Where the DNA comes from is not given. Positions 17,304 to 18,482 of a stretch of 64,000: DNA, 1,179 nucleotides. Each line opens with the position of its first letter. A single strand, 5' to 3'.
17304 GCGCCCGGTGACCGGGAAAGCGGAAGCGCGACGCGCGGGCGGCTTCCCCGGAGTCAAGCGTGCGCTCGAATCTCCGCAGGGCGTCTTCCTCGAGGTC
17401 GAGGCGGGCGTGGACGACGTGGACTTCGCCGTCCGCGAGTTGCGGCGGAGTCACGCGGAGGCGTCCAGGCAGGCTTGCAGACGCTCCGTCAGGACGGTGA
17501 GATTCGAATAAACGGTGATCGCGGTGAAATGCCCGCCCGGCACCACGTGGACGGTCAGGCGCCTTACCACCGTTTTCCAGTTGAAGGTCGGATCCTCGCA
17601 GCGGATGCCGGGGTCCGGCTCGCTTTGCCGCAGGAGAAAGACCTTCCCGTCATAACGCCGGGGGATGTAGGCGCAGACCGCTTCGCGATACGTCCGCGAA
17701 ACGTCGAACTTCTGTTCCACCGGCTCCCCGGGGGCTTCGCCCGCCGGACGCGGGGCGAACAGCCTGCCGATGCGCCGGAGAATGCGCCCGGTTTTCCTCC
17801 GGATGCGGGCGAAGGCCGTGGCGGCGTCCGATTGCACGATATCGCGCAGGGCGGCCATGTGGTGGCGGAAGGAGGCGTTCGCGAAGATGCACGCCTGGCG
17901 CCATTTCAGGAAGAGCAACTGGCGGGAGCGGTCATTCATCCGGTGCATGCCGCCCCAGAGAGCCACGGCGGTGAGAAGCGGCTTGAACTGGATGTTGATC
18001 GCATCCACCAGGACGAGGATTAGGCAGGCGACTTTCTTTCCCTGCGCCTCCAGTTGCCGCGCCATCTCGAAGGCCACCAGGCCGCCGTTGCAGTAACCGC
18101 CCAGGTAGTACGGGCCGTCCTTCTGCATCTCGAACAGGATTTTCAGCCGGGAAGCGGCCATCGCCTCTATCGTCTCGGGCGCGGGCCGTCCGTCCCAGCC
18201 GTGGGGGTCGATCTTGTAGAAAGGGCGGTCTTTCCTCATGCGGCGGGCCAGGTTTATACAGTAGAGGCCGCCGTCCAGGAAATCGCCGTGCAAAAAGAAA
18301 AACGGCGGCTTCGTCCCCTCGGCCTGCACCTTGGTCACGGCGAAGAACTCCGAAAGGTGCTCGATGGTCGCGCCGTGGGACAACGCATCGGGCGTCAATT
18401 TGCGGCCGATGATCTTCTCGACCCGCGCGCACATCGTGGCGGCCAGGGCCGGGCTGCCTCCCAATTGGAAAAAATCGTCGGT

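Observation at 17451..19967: Release protein with catalytically degenerate C and carrier motifs and a cysteine-nucleophile thioesterase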

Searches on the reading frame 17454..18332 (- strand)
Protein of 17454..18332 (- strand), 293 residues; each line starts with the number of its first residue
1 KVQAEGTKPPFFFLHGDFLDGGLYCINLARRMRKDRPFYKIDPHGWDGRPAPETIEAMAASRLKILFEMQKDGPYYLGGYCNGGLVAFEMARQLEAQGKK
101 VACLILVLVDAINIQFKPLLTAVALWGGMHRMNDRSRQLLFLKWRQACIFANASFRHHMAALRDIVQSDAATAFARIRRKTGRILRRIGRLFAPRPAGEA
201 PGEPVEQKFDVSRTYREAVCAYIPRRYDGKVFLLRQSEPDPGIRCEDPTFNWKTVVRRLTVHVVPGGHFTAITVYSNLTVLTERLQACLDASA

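Call 11: search_solved_structures(query=window:17454-18332:-, max_evalue=1, show_alignments=5)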
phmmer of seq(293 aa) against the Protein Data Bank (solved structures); distinct sequences matched with E-value up to 1: 55.
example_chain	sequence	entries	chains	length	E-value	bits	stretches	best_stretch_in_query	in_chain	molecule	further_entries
7r0x_A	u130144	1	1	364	1.4e-10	44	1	12-107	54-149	Polyketide synthase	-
4zxh_A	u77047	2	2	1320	1.8e-10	43.6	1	10-107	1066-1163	ABBFA_003403 | Tyrocidine synthetase 3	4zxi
9f7b_A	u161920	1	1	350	4.7e-10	42.2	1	3-107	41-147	3-hydroxyacyl-[acyl-carrier-protein] dehydratase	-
7dxo_A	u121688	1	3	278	1.4e-09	40.6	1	4-105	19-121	Non-ribosomal peptide synthetase 4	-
7crn_A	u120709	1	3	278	2e-09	40.2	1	4-105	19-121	Non-ribosomal peptide synthetase 4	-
6ojc_A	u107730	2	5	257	4.1e-08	35.9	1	54-118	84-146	NocB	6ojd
3tjm_A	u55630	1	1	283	1.8e-07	33.8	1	49-99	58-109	Fatty acid synthase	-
4z49_A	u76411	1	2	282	3.4e-07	32.9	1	49-99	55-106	Fatty acid synthase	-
7mhd_A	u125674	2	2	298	3.9e-07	32.6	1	49-99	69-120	Fatty acid synthase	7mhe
2px6_A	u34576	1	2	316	4.6e-07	32.4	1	49-99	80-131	Thioesterase domain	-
1xkt_A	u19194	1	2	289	6.7e-07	31.9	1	49-99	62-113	fatty acid synthase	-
3lcr_A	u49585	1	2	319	1.4e-06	30.8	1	28-110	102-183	Tautomycetin biosynthetic PKS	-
8vf7_A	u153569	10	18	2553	6.8e-06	28.6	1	49-99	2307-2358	Fatty acid synthase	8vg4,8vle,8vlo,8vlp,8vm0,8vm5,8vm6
8vf7_B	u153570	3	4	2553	6.8e-06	28.6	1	49-99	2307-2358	Fatty acid synthase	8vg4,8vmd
2vz8_A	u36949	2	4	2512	1.1e-05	27.9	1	48-98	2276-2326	FATTY ACID SYNTHASE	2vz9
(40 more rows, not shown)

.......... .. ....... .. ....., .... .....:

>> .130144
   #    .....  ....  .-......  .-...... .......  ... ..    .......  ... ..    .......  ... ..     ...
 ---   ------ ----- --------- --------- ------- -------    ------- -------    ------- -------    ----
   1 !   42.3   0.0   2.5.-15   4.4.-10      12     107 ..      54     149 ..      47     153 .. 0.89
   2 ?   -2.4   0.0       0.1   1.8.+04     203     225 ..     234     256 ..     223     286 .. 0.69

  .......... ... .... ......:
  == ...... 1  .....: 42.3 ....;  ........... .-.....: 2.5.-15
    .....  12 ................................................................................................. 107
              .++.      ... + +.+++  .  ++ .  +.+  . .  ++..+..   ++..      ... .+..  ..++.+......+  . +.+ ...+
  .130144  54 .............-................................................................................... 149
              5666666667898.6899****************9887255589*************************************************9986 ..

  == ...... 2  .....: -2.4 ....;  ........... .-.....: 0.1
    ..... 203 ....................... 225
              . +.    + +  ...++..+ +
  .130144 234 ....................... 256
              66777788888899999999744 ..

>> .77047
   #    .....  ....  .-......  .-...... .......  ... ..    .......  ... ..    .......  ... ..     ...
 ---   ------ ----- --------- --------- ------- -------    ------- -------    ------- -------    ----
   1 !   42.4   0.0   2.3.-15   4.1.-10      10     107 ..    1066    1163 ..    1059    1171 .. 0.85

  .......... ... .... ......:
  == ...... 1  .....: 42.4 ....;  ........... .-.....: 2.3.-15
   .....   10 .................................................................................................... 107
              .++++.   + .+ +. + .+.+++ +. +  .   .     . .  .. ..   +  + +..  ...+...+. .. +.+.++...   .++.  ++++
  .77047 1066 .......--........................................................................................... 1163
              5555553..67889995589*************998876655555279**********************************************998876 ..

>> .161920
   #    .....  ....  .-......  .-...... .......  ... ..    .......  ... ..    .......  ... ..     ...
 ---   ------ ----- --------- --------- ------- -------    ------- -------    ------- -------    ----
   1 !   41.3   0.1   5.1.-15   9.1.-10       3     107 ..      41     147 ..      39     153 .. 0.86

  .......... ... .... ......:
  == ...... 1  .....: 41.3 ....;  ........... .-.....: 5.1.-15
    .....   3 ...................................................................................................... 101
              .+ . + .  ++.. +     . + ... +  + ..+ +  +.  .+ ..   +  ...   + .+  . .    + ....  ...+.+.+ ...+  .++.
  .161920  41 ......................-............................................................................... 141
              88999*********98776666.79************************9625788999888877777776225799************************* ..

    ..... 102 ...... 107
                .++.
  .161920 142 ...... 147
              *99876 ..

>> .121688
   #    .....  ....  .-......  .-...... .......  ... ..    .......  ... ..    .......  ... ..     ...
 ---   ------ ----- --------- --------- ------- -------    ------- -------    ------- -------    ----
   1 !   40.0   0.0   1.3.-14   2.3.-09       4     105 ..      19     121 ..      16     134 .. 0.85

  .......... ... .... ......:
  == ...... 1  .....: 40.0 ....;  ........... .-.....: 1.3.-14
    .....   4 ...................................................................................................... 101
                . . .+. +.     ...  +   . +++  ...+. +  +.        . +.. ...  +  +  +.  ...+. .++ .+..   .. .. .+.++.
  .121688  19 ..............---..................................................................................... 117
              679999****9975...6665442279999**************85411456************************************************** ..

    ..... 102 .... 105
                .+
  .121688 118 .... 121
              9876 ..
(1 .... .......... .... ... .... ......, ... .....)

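Call 40: search_solved_structures(query=A2, max_evalue=10)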
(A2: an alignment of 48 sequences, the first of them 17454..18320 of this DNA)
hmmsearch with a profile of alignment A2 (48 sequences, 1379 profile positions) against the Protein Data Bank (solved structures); distinct sequences matched with E-value up to 10: 380 (the best 60 are shown).
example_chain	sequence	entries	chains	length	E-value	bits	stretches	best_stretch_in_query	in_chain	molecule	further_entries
6mfz_A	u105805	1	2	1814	0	1446.9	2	30-1075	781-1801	Linear gramicidin synthase subunit A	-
9meh_A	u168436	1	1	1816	0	1446.4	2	30-1075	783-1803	Linear gramicidin synthase subunit A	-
9be3_A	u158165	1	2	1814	0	1446.4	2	30-1075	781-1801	Linear gramicidin synthase subunit A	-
9be4_A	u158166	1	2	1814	0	1442.4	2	30-1075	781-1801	Linear gramicidin synthase subunit A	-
6mfy_A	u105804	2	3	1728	0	1363.7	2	30-992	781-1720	Linear gramicidin synthase subunit A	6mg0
8xjz_C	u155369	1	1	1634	0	1159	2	27-1097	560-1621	Peptide synthetase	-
5u89_A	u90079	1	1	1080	0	1148.5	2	471-1082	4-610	Amino acid adenylation domain protein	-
6p1j_A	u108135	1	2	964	0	1125.4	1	34-984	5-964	Txo2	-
6oyf_A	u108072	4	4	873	1.9e-300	1003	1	34-896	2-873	Txo1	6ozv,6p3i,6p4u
9lcq_A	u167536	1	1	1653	4.7e-295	985.2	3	26-1072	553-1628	PvdL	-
9lcp_A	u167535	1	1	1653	6.7e-295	984.7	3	26-1072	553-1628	PvdL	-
9lco_A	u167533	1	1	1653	1.1e-293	980.6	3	26-1072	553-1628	PvdL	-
4zxh_A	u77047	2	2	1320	4.3e-277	925.7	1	35-1370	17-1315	ABBFA_003403 | Tyrocidine synthetase 3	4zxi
2vsq_A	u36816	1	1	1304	2.7e-276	923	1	33-1212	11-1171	SURFACTIN SYNTHETASE SUBUNIT 3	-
9up2_A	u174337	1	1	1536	1.3e-273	914.1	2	26-1072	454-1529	PvdL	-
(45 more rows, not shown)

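Call 47: predict_structure(alignment_id=A2)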
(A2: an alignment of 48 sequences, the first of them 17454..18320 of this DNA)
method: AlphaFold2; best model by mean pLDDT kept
length: 289 residues; sequences in the alignment: 48
mean_pLDDT: 91.1   pTM: 0.88
mean pLDDT of the five models: 91.1, 90.1, 89.9, 89.6, 89.5
residues with pLDDT >= 90: 209; 70-90: 66; 50-70: 14; < 50: 0
segments of 3 or more residues with pLDDT < 50: none
pLDDT, mean of each block of 10 residues (from residue 1): 90 81 94 94 85 96 95 97 98 98 96 97 96 95 93 90 84 86 82 63 72 95 98 87 94 98 95 97 96
secondary structure, 60 per line:
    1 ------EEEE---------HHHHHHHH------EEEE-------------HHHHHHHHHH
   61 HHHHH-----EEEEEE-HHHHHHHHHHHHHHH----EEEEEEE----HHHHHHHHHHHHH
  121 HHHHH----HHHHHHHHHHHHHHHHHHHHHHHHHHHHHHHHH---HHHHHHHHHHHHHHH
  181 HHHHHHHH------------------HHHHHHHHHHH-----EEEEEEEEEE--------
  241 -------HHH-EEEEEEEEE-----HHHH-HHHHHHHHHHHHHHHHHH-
elements in order: E7-10 H20-27 E34-37 H51-65 E71-76 H78-92 E97-103 H108-125 H130-162 H166-188 H207-217 E223-232 E252-260 H266-269 H271-288

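Call 51: fold_search(model_id=the predicted structure, library=pdb)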
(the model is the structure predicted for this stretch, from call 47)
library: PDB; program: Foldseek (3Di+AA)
matches with E <= 10: 1398; with E <= 0.001: 418
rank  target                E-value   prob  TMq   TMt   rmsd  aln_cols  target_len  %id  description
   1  4zxh                  6.0e-14  1.00  0.56  0.13  14.7       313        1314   19  Crystal Structure of holo-AB3403 a four domain nonribosomal peptide synthetase from Acinetobacter Baumanii (released 2015-12-30)
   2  6ojd_D                7.3e-14  1.00  0.55  0.71   9.5       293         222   21  A high-resolution crystal structure of covalent complex of NocB thioesterase domain with fluorophosphonate nocardicin  (released 2019-09-11)
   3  6ojd_B                6.3e-13  1.00  0.52  0.65  10.0       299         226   19  A high-resolution crystal structure of covalent complex of NocB thioesterase domain with fluorophosphonate nocardicin  (released 2019-09-11)
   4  6ojd_C                1.2e-12  1.00  0.53  0.67  10.0       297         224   19  A high-resolution crystal structure of covalent complex of NocB thioesterase domain with fluorophosphonate nocardicin  (released 2019-09-11)
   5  8q0u_B                1.2e-12  1.00  0.56  0.59  10.4       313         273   20  Identification and optimisation of novel inhibitors of the Polyketide synthetase 13 thioesterase domain with antituber (released 2023-11-22)
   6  6ojc                  1.6e-12  1.00  0.56  0.72   9.0       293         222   20  A high-resolution crystal structure of NocB thioesterase domain from Nocardicin cluster (released 2019-09-11)
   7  6ojd_A                2.3e-12  1.00  0.54  0.68   9.7       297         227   20  A high-resolution crystal structure of covalent complex of NocB thioesterase domain with fluorophosphonate nocardicin  (released 2019-09-11)
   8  7dxo_A                2.6e-12  1.00  0.57  0.62  15.8       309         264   20  The mutant of bifunctional thioesterase catalyzing epimerization and cyclization (released 2022-01-26)
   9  8q0t_B                3.0e-12  1.00  0.54  0.58  12.1       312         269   20  Identification and optimisation of novel inhibitors of the Polyketide synthetase 13 thioesterase domain with antituber (released 2023-11-22)
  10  5v40_A                3.6e-12  1.00  0.56  0.59  11.9       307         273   22  Crystal Structure of Mtb Pks13 Thioesterase domain in complex with inhibitor TAM6 (released 2017-07-05)
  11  5v41_B                3.8e-12  1.00  0.57  0.60  10.8       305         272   22  Crystal Structure of Mtb Pks13 Thioesterase domain in complex with inhibitor TAM5 (released 2017-07-05)
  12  7crn_A                4.3e-12  1.00  0.57  0.62  16.3       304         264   20  The Functional Characterization and Crystal Structure of the Bifunctional Thioesterase Catalyzing Epimerization and Cy (released 2021-08-18)
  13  7crn_C                4.8e-12  1.00  0.57  0.62  16.3       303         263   21  The Functional Characterization and Crystal Structure of the Bifunctional Thioesterase Catalyzing Epimerization and Cy (released 2021-08-18)
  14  5v3z_A                5.5e-12  1.00  0.56  0.58  13.0       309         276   21  Crystal Structure of the D1607N mutant form of Thioesterase domain of Mtb Pks13 (released 2017-07-05)
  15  5v3x_A                5.8e-12  1.00  0.58  0.61  12.0       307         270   22  Crystal Structure of Mtb Pks13 Thioesterase domain in complex with inhibitor TAM1 (released 2017-07-05)
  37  7r0x                  7.8e-11  1.00  0.56  0.54  15.5       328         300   17  Structure of the branching thioesterase from oocydin biosynthesis (released 2022-08-10)
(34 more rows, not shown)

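Call 81: search_protein_representatives(protein=window:17454-18320:-)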
Query: 289 residues. Proteins with E-value up to 0.001 (for the whole library): 25816; up to 1e-10: 10293; up to 1e-30: 344. The best 150 are listed.
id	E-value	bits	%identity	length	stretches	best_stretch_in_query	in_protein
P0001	1.1e-196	668.0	100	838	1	1-289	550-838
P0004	2.8e-132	456.6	73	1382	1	1-286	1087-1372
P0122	3.0e-89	315.4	52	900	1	2-287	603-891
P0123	7.6e-66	238.5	43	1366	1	1-288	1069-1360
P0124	1.1e-65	238.1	43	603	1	1-287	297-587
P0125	1.3e-57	211.5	67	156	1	138-287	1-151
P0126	1.4e-55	204.9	41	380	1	2-286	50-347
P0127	1.9e-55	204.4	39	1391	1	2-287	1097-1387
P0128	5.7e-53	196.3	38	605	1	1-284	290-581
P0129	7.0e-53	196.0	39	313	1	3-287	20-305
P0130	1.7e-52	194.8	41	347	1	2-286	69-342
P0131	2.1e-52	194.5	42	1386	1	2-285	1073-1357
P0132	3.2e-52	193.8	42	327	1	2-287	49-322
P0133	6.0e-52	192.9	41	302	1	2-286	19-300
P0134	1.2e-51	191.9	38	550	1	3-287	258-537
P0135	1.4e-51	191.7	41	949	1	2-286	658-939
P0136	9.3e-51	189.0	39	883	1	1-282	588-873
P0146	1.1e-48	182.2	38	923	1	2-287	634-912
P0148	2.0e-48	181.4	38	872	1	2-286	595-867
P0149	2.0e-48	181.4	39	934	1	2-287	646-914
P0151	2.3e-48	181.1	41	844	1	1-285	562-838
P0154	2.6e-47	177.7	41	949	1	2-286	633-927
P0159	2.6e-46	174.4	43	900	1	2-273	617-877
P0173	3.4e-44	167.5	41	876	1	2-285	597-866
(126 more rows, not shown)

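Call 83: search_protein_families(library=pfam, proteins=[P0122, P0135, P0136, P0146, P0148, P0149, P0151, P0154, P0159, P0173], max_evalue=0.00001)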
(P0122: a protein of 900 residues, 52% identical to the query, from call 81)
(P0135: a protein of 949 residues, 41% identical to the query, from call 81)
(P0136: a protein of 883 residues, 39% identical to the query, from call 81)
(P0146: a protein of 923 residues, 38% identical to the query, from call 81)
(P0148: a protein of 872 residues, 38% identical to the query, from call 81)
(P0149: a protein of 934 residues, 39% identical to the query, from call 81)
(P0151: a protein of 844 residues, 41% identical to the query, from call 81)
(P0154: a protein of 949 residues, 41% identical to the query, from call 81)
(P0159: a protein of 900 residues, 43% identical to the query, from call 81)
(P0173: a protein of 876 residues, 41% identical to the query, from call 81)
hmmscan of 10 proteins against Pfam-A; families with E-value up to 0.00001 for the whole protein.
P0122 (900 aa): 4 families
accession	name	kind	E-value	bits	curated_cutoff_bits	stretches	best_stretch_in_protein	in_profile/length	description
PF00501.34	AMP-binding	-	7.6e-96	321.7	29.9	1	14-359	2-384/384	AMP-binding enzyme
PF00975.26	Thioesterase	-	3.8e-20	73.5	26.4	1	624-709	18-105/226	Thioesterase domain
PF00550.31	PP-binding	-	2.2e-12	47.5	20.8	1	522-582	3-65/67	Phosphopantetheine attachment site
PF13193.12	AMP-binding_C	-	5e-10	40.6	24.5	1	418-491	1-76/76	AMP-binding enzyme C-terminal domain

P0135 (949 aa): 4 families
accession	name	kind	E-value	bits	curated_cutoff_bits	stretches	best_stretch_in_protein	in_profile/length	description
PF00501.34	AMP-binding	-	3.2e-80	270.2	29.9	1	55-406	1-383/384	AMP-binding enzyme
PF00975.26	Thioesterase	-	4.6e-23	83.1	26.4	1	679-936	18-224/226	Thioesterase domain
PF13193.12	AMP-binding_C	-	1.4e-14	55.2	24.5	1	466-546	1-76/76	AMP-binding enzyme C-terminal domain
PF00550.31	PP-binding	-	7.2e-13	49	20.8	1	576-639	2-67/67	Phosphopantetheine attachment site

P0136 (883 aa): 3 families
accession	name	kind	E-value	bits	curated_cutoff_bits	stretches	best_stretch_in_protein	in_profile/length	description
PF00668.25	Condensation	-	3.9e-94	316.4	30.6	1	39-471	3-443/456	Condensation domain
PF00975.26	Thioesterase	-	1.5e-17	65.1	26.4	1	609-690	17-100/226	Thioesterase domain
PF00550.31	PP-binding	-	3.5e-13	50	20.8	1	506-566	2-64/67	Phosphopantetheine attachment site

P0146 (923 aa): 3 families
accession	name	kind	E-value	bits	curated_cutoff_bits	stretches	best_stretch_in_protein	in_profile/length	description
PF00501.34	AMP-binding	-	8e-82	275.5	29.9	1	46-391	1-383/384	AMP-binding enzyme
PF00975.26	Thioesterase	-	1.9e-19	71.3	26.4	1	637-738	1-103/226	Thioesterase domain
PF00550.31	PP-binding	-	1e-13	51.7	20.8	1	551-613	2-66/67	Phosphopantetheine attachment site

P0148 (872 aa): 4 families
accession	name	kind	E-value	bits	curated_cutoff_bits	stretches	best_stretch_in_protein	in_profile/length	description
PF00501.34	AMP-binding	-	2.9e-94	316.5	29.9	1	2-349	2-384/384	AMP-binding enzyme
PF00975.26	Thioesterase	-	7.8e-21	75.8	26.4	1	614-702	16-106/226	Thioesterase domain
PF13193.12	AMP-binding_C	-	7.8e-17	62.4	24.5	1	408-483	1-76/76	AMP-binding enzyme C-terminal domain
PF00550.31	PP-binding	-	3.2e-16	59.8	20.8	1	513-576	2-67/67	Phosphopantetheine attachment site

P0149 (934 aa): 4 families
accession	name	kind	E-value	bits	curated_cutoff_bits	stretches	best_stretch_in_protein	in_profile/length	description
PF00501.34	AMP-binding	-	9.4e-59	199.6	29.9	1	51-402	1-384/384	AMP-binding enzyme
PF00975.26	Thioesterase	-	2.4e-19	70.9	26.4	1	666-752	17-105/226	Thioesterase domain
PF00550.31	PP-binding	-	4.8e-12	46.4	20.8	1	564-625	2-65/67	Phosphopantetheine attachment site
PF13193.12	AMP-binding_C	-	3.7e-10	41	24.5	1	459-534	1-76/76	AMP-binding enzyme C-terminal domain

P0151 (844 aa): 4 families
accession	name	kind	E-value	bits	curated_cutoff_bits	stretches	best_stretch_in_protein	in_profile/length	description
PF00501.34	AMP-binding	-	6.7e-68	229.7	29.9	1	1-323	37-383/384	AMP-binding enzyme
PF00975.26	Thioesterase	-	9.6e-20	72.2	26.4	1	584-826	18-214/226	Thioesterase domain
PF13193.12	AMP-binding_C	-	9.6e-18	65.3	24.5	1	374-449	1-76/76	AMP-binding enzyme C-terminal domain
PF00550.31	PP-binding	-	1.9e-12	47.7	20.8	1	480-543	2-67/67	Phosphopantetheine attachment site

P0154 (949 aa): 4 families
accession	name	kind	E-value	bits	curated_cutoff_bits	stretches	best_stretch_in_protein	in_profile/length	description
PF00501.34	AMP-binding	-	1.2e-56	192.6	29.9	1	42-393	1-384/384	AMP-binding enzyme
PF00975.26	Thioesterase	-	7.7e-15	56.2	26.4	1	637-736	2-102/226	Thioesterase domain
PF00550.31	PP-binding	-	1.9e-14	54.1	20.8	1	551-614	2-67/67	Phosphopantetheine attachment site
PF13193.12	AMP-binding_C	-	7.6e-13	49.6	24.5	1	447-522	1-76/76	AMP-binding enzyme C-terminal domain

P0159 (900 aa): 4 families
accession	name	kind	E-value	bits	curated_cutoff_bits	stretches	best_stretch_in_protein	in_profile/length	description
PF00501.34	AMP-binding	-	3.2e-66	224.2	29.9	1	26-375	1-384/384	AMP-binding enzyme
PF00975.26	Thioesterase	-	6.2e-18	66.3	26.4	1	639-885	19-224/226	Thioesterase domain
PF00550.31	PP-binding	-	2.2e-12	47.5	20.8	1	537-600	2-67/67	Phosphopantetheine attachment site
PF13193.12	AMP-binding_C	-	6.9e-08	33.7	24.5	1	432-506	1-75/76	AMP-binding enzyme C-terminal domain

P0173 (876 aa): 3 families
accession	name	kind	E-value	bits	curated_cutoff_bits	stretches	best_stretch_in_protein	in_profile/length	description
PF00668.25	Condensation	-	2.6e-101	340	30.6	1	33-476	5-455/456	Condensation domain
PF00975.26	Thioesterase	-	9e-23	82.1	26.4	1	601-703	2-105/226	Thioesterase domain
PF00550.31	PP-binding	-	8.8e-11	42.3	20.8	1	516-577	3-66/67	Phosphopantetheine attachment site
